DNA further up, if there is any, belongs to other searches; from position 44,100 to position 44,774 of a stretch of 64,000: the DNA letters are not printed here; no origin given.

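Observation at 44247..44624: Hjc-like PD-(D/E)XK nuclease occupying the slot where ruvC-ruvA-ruvB-ybgC normally sit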

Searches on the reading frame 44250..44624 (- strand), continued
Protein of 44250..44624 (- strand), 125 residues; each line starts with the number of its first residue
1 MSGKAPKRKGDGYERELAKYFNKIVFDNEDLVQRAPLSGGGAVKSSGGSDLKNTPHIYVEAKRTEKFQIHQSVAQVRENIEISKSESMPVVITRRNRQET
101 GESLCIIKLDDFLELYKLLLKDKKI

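Call 30: predict_structure(alignment_id=A1)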
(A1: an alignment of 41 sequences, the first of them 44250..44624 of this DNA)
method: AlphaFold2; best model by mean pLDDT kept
length: 125 residues; sequences in the alignment: 41
mean_pLDDT: 85.9   pTM: 0.78
mean pLDDT of the five models: 85.9, 85.3, 85.1, 84.8, 84.2
residues with pLDDT >= 90: 85; 70-90: 19; 50-70: 11; < 50: 10
segments of 3 or more residues with pLDDT < 50: 1-4, 40-45
pLDDT, mean of each block of 10 residues (from residue 1): 53 93 96 77 61 94 85 92 92 91 96 96 93
secondary structure, 60 per line:
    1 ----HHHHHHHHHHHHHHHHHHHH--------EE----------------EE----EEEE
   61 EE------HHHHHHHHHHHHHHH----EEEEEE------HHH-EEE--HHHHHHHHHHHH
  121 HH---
elements in order: H5-24 E57-62 H69-83 E88-93 E104-106 H109-122

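Call 32: fold_search(model_id=the predicted structure, library=pdb)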
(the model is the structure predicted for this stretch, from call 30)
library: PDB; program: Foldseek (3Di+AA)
matches with E <= 10: 411; with E <= 0.001: 0
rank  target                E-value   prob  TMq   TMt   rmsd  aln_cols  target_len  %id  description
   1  2wcw_D                2.9e-02  0.98  0.47  0.47   4.3       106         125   15  1.6A resolution structure of Archaeoglobus fulgidus Hjc, a Holliday junction resolvase from an archaeal hyperthermophi (released 2009-03-24)
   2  1ob8_A                2.9e-02  0.84  0.40  0.42   8.7       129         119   17  Holliday Junction Resolving Enzyme (released 2004-10-15)
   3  2eo0_A                3.8e-02  0.66  0.37  0.36  10.1       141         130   15  Crystal Structure of Holliday Junction Resolvase ST1444 (released 2007-10-02)
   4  2wiz_A                4.4e-02  0.97  0.49  0.49   3.9       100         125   14  Crystal structures of Holliday junction resolvases from Archaeoglobus fulgidus bound to DNA substrate (released 2009-05-26)
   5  2wcw_C                5.7e-02  0.89  0.37  0.38   4.4        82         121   12  1.6A resolution structure of Archaeoglobus fulgidus Hjc, a Holliday junction resolvase from an archaeal hyperthermophi (released 2009-03-24)
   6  1ob8_B                6.1e-02  0.72  0.41  0.41   8.6       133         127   18  Holliday Junction Resolving Enzyme (released 2004-10-15)
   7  2eo0_B                6.9e-02  0.57  0.37  0.37   9.9       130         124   17  Crystal Structure of Holliday Junction Resolvase ST1444 (released 2007-10-02)
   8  5tgx_A                7.4e-02  0.57  0.37  0.23   9.4       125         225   13  Restriction/modification system-Type II R-SwaI complexed with partially cleaved DNA (released 2016-12-21)
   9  2wcw_A                9.7e-02  0.91  0.48  0.47   4.2       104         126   14  1.6A resolution structure of Archaeoglobus fulgidus Hjc, a Holliday junction resolvase from an archaeal hyperthermophi (released 2009-03-24)
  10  2wiw_B                9.7e-02  0.47  0.34  0.34   8.5       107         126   12  Crystal structures of Holliday junction resolvases from Archaeoglobus fulgidus bound to DNA substrate (released 2009-05-26)
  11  2wcz_A                1.0e-01  0.69  0.42  0.42   7.6       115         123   15  1.6A resolution structure of Archaeoglobus fulgidus Hjc, a Holliday junction resolvase from an archaeal hyperthermophi (released 2009-03-24)
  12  2wcw_B                1.5e-01  0.57  0.41  0.42   8.1       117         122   14  1.6A resolution structure of Archaeoglobus fulgidus Hjc, a Holliday junction resolvase from an archaeal hyperthermophi (released 2009-03-24)
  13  2wcz_B                1.8e-01  0.69  0.36  0.39   4.2        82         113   11  1.6A resolution structure of Archaeoglobus fulgidus Hjc, a Holliday junction resolvase from an archaeal hyperthermophi (released 2009-03-24)
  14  7ag7_H                2.8e-01  0.11  0.24  0.13  12.0       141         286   11  Crystal structure of SFP aldolase YihT from Salmonella enterica in complex with sulfate bound at the active site (released 2021-04-14)
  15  5fdk_C                3.2e-01  0.14  0.32  0.25  11.4       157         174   13  Crystal structure of RecU(D88N) in complex with palindromic DNA duplex (released 2016-12-07)
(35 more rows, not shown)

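Call 35: find_encoding_contigs(protein=P0072, flank=8000, max_places=2)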
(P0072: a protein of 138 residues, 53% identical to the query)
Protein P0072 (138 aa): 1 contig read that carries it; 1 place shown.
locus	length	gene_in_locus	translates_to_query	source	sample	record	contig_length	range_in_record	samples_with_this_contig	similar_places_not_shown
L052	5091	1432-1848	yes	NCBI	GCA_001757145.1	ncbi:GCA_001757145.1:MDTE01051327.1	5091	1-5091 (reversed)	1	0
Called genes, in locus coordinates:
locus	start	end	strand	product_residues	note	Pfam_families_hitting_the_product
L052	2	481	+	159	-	?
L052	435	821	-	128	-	-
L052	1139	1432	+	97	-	-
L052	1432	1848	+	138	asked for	PF24608:PDDEXK_15 (weak)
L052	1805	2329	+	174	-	-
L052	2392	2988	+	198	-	-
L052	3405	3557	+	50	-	-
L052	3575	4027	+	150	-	-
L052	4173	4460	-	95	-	-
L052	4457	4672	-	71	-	-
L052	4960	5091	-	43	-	?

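Call 36: find_encoding_contigs(protein=P0074, flank=8000, max_places=2)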
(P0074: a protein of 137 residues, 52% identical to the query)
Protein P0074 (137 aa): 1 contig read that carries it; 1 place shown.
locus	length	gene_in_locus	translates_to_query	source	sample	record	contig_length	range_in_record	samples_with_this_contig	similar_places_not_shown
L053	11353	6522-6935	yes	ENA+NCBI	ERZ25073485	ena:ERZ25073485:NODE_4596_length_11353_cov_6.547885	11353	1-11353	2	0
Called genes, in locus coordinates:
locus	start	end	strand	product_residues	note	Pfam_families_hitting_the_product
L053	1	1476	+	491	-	?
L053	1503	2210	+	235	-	PF01694:Rhomboid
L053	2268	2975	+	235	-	PF01694:Rhomboid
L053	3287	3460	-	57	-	-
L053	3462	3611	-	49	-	-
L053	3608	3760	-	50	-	-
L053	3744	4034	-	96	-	-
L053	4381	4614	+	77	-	-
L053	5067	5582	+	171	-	-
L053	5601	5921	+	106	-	-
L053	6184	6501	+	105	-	-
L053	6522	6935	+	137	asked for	PF24608:PDDEXK_15 (weak)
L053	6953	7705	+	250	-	-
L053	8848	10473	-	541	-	PF00732:GMC_oxred_N, PF00890:FAD_binding_2 (faint), PF05199:GMC_oxred_C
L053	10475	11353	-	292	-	?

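Call 38: list_cluster_members(proteins=[window:44250-44624:-, P0037, P0006, P0017, P0053, P0093, P0104, P0119])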
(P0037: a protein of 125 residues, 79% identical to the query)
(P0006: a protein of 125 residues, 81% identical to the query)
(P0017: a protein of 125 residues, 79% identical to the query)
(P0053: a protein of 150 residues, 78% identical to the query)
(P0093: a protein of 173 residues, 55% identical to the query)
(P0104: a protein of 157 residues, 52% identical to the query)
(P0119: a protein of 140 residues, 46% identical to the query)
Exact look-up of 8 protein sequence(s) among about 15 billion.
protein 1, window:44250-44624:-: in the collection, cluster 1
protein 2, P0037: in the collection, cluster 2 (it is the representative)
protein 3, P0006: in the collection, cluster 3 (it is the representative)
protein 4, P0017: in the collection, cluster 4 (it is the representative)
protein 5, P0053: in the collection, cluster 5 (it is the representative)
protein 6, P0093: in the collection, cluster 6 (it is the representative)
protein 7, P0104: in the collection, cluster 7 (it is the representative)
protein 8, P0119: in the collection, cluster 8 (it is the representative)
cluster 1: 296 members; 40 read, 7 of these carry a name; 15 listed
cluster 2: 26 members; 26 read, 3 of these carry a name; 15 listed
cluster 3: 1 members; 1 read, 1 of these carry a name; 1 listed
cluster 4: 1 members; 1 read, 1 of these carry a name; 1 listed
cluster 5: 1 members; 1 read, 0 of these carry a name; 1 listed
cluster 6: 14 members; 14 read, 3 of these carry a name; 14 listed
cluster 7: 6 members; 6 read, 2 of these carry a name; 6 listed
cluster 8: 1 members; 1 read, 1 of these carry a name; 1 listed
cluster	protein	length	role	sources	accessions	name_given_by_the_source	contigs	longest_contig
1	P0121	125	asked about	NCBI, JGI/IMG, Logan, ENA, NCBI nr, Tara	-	-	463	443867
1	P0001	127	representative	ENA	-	-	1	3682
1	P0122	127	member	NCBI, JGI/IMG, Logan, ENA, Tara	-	Holliday junction resolvase | strand:- start:387 stop:770 length:384 start_codon:yes stop_codon:yes gene_type:complete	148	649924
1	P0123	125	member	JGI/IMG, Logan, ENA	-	Holliday junction resolvase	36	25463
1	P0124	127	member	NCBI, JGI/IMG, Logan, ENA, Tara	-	Holliday junction resolvase | strand:- start:1610 stop:1993 length:384 start_codon:yes stop_codon:yes gene_type:complete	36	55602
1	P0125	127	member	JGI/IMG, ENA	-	Holliday junction resolvase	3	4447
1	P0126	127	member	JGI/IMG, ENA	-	Holliday junction resolvase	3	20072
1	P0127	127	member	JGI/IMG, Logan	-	Holliday junction resolvase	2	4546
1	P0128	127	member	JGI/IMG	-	Holliday junction resolvase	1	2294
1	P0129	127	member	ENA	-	-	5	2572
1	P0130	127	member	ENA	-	-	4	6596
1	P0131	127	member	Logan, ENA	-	-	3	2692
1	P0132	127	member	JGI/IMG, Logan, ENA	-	-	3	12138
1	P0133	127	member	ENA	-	-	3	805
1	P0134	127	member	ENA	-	-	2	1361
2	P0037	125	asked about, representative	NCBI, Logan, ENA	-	-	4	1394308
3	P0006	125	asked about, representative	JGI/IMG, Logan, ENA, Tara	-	Holliday junction resolvase | strand:- start:366 stop:743 length:378 start_codon:yes stop_codon:yes gene_type:complete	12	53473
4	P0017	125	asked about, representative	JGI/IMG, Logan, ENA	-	Holliday junction resolvase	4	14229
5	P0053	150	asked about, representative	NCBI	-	-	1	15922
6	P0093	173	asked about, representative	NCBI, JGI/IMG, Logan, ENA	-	-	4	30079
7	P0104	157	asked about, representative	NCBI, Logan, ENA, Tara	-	strand:- start:518 stop:991 length:474 start_codon:yes stop_codon:yes gene_type:complete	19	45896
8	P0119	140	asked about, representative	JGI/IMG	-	Holliday junction resolvase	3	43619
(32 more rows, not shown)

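Call 58: fold_search(model_id=the predicted structure, library=viral)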
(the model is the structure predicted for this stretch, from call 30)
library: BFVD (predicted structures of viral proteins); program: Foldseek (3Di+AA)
matches with E <= 10: 635; with E <= 0.001: 31
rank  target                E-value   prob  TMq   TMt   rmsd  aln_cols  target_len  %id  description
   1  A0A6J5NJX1            6.1e-11  1.00  0.82  0.85   2.7       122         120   37  Uncharacterized protein [uncultured Caudovirales phage]
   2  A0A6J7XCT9            2.5e-06  1.00  0.73  0.60   3.0       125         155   22  Uncharacterized protein [uncultured Caudovirales phage]
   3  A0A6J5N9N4            4.0e-06  1.00  0.72  0.79   3.1       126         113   18  Holliday junction resolvase [uncultured Caudovirales phage]
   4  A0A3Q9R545            4.3e-06  1.00  0.77  0.74   2.9       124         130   17  (no name in the UniProt tables at hand)
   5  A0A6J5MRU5            6.0e-06  1.00  0.69  0.63   3.6       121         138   19  Uncharacterized protein [uncultured Caudovirales phage]
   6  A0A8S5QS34            7.4e-06  1.00  0.69  0.51   4.1       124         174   22  HOLLIDAY JUNCTION RESOLVASE HOMOLOGOUS RECOMBINATION [Myoviridae sp. ctgXL3]
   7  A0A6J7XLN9            8.4e-06  1.00  0.70  0.80   2.8       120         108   18  Holliday junction resolvase [uncultured Caudovirales phage]
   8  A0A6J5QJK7            2.1e-05  1.00  0.69  0.60   3.7       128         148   18  Uncharacterized protein [uncultured Caudovirales phage]
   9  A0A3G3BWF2            2.1e-05  1.00  0.61  0.47   4.6       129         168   27  (no name in the UniProt tables at hand)
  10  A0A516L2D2            3.7e-05  1.00  0.69  0.69   3.2       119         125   23  (no name in the UniProt tables at hand)
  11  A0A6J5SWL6            3.7e-05  1.00  0.70  0.65   3.5       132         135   14  Holliday junction resolvase [uncultured Caudovirales phage]
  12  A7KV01                4.5e-05  1.00  0.58  0.39   5.2       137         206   18  (no name in the UniProt tables at hand)
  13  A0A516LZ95            5.8e-05  1.00  0.58  0.75   2.9        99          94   19  (no name in the UniProt tables at hand)
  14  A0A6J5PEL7            6.7e-05  1.00  0.72  0.54   2.6       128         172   20  Uncharacterized protein [uncultured Caudovirales phage]
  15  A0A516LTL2            7.6e-05  1.00  0.71  0.55   3.2       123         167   19  (no name in the UniProt tables at hand)
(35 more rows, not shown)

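Call 64: search_protein_representatives(alignment_id=A1)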
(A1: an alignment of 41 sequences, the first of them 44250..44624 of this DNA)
Query: 41 sequences, 136 profile positions. Proteins with E-value up to 0.001 (for the whole library): 1657; up to 1e-10: 234; up to 1e-30: 71. The best 150 are listed.
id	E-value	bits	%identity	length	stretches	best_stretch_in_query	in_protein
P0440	9.6e-56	203.5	-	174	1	3-131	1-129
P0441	1.5e-54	199.6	-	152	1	3-125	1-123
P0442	1.0e-52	193.7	-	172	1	3-126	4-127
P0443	3.1e-50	185.6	-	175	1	3-131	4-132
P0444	7.8e-48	177.9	-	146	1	3-107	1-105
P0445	1.8e-47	176.7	-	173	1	3-126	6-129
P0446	5.6e-47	175.1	-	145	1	3-132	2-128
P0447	6.2e-47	174.9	-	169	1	3-131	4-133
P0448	9.7e-46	171.1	-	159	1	3-133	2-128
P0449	4.0e-45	169.1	-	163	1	4-128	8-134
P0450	1.6e-44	167.1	-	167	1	3-131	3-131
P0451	8.2e-44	164.8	-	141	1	5-126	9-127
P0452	7.6e-43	161.7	-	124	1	3-127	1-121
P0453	7.7e-43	161.7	-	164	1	3-131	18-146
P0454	9.9e-42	158.1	-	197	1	3-127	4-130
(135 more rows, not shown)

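Call 66: search_protein_families(library=pfam, alignment_id=A3, max_evalue=0.01)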
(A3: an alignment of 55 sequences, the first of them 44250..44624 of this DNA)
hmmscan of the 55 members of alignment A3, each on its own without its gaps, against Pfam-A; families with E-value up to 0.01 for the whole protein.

A. member 1, window:44250-44624:- (125 aa): 1 family
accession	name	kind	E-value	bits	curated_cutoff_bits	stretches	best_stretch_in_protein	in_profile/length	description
PF24608.2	PDDEXK_15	-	8.5e-07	29.4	27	1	7-119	3-121/164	Phage putative PDDEXK endonuclease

B. families by the number of members that match (of 55 scanned): 3 families
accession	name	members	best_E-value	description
PF24608.2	PDDEXK_15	52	6.9e-13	Phage putative PDDEXK endonuclease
PF01870.24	Hjc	3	2e-05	Archaeal holliday junction resolvase (hjc)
PF01553.26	Acyltransferase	1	0.0015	Acyltransferase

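Call 68: search_solved_structures(query=A3, max_evalue=10, show_alignments=2)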
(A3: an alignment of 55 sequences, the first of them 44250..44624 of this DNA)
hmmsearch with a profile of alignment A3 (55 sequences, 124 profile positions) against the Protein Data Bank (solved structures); distinct sequences matched with E-value up to 10: 8.
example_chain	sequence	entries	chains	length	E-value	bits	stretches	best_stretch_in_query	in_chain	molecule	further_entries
4tkd_A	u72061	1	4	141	0.00012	25.2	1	4-75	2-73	Holliday junction resolvase Hjc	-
1hh1_A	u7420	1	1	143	0.00066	22.9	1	4-64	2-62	HOLLIDAY JUNCTION RESOLVING ENZYME HJC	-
4tkk_A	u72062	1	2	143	0.0025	21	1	4-64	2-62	Holliday junction resolvase Hjc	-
7bgs_A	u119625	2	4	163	0.0079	19.4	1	6-42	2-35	Holliday junction resolvase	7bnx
2eo0_A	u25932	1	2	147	0.031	17.5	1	4-73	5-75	Hypothetical protein ST1444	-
1gef_A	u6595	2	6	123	0.096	15.9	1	8-60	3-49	HOLLIDAY JUNCTION RESOLVASE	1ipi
1ob8_A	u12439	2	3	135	0.23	14.6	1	7-62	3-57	HOLLIDAY-JUNCTION RESOLVASE | HOLLIDAY JUNCTION RESOLVASE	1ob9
2a6q_A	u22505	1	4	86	0.71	13.1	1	73-112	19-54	Antitoxin yefM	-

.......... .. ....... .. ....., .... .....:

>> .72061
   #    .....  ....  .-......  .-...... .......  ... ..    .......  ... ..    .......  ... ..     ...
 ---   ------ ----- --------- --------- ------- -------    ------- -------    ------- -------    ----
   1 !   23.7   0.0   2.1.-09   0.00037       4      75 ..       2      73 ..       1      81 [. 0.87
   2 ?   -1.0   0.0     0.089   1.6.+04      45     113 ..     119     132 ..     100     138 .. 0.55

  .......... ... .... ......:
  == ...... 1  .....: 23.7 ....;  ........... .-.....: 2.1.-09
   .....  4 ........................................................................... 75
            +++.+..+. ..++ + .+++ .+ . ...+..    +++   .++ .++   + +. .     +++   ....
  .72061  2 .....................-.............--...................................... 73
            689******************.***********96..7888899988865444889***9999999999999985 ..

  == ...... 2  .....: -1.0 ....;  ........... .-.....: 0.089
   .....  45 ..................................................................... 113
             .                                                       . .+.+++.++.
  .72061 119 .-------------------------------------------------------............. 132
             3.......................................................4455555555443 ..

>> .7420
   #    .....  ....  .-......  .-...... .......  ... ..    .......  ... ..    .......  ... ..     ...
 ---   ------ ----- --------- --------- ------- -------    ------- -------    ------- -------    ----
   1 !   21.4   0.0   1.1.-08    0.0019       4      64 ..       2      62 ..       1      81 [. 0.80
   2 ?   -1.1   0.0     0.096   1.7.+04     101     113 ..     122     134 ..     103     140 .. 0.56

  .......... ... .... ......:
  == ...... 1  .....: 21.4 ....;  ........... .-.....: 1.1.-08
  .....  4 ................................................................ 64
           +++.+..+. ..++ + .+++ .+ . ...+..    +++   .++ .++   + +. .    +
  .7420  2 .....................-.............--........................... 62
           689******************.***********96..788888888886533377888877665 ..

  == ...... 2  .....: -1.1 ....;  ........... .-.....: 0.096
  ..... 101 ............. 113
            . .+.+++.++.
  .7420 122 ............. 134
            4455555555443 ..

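Call 73: get_annotated_region(hit=H1, flank=5000)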
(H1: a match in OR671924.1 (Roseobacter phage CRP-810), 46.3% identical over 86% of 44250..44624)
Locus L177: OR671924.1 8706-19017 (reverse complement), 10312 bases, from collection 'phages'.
description: Roseobacter phage CRP-810, complete genome.
organism: Roseobacter phage CRP-810 (NCBI taxid 3088887)
taxonomy: Viruses
host: Roseobacter sp. (CHUG lineage); source: -; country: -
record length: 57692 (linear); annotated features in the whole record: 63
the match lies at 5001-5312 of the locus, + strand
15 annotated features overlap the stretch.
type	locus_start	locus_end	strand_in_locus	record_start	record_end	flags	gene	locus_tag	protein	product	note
CDS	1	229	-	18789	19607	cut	-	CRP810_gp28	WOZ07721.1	PD-(D/E)XK nuclease family protein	-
CDS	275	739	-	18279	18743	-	-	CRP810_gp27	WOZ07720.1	hypothetical protein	-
CDS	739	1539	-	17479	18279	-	-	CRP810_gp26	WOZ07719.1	AAA family ATPase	-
CDS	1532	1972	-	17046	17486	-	-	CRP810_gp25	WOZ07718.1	hypothetical protein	-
CDS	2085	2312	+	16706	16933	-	-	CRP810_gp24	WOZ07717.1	hypothetical protein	-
CDS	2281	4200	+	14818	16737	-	-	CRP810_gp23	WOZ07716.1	bifunctional DNA primase/polymerase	-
CDS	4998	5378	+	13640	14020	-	-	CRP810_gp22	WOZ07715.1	Holliday junction resolvase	homologous recombination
CDS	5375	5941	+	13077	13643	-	-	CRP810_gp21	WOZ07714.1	2OG-Fe(II) oxygenase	-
CDS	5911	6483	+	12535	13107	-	-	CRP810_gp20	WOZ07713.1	hypothetical protein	-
CDS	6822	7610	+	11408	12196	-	-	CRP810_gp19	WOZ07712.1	class I SAM-dependent methyltransferase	-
CDS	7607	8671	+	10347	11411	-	-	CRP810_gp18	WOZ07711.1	D-alanyl-D-alanine carboxypeptidase family protein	-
CDS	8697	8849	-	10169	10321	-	-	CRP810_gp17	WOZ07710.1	hypothetical protein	-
CDS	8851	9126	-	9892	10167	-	-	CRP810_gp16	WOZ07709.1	hypothetical protein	-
CDS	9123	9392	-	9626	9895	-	-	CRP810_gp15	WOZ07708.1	hypothetical protein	-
CDS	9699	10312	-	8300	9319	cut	-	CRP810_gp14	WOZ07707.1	site-specific integrase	-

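Call 76: search_protein_families(library=padloc, proteins=[window:44250-44624:-], max_evalue=1)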
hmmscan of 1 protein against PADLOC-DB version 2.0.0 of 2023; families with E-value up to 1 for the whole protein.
window:44250-44624:- (125 aa): 0 families

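Call 77: search_protein_families(library=phrogs, alignment_id=A3, max_evalue=0.001)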
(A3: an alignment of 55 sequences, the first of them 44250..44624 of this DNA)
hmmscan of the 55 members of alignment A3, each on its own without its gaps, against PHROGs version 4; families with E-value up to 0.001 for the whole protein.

A. member 1, window:44250-44624:- (125 aa): 1 family
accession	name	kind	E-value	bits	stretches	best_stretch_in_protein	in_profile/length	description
phrog_244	-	DNA, RNA and nucleotide metabolism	2.5e-19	71.3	1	1-117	3-111/186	RusA-like Holliday junction resolvase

B. families by the number of members that match (of 55 scanned): 2 families
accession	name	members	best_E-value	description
phrog_244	-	55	5.3e-29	RusA-like Holliday junction resolvase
phrog_2002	-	3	7e-05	Holliday junction resolvase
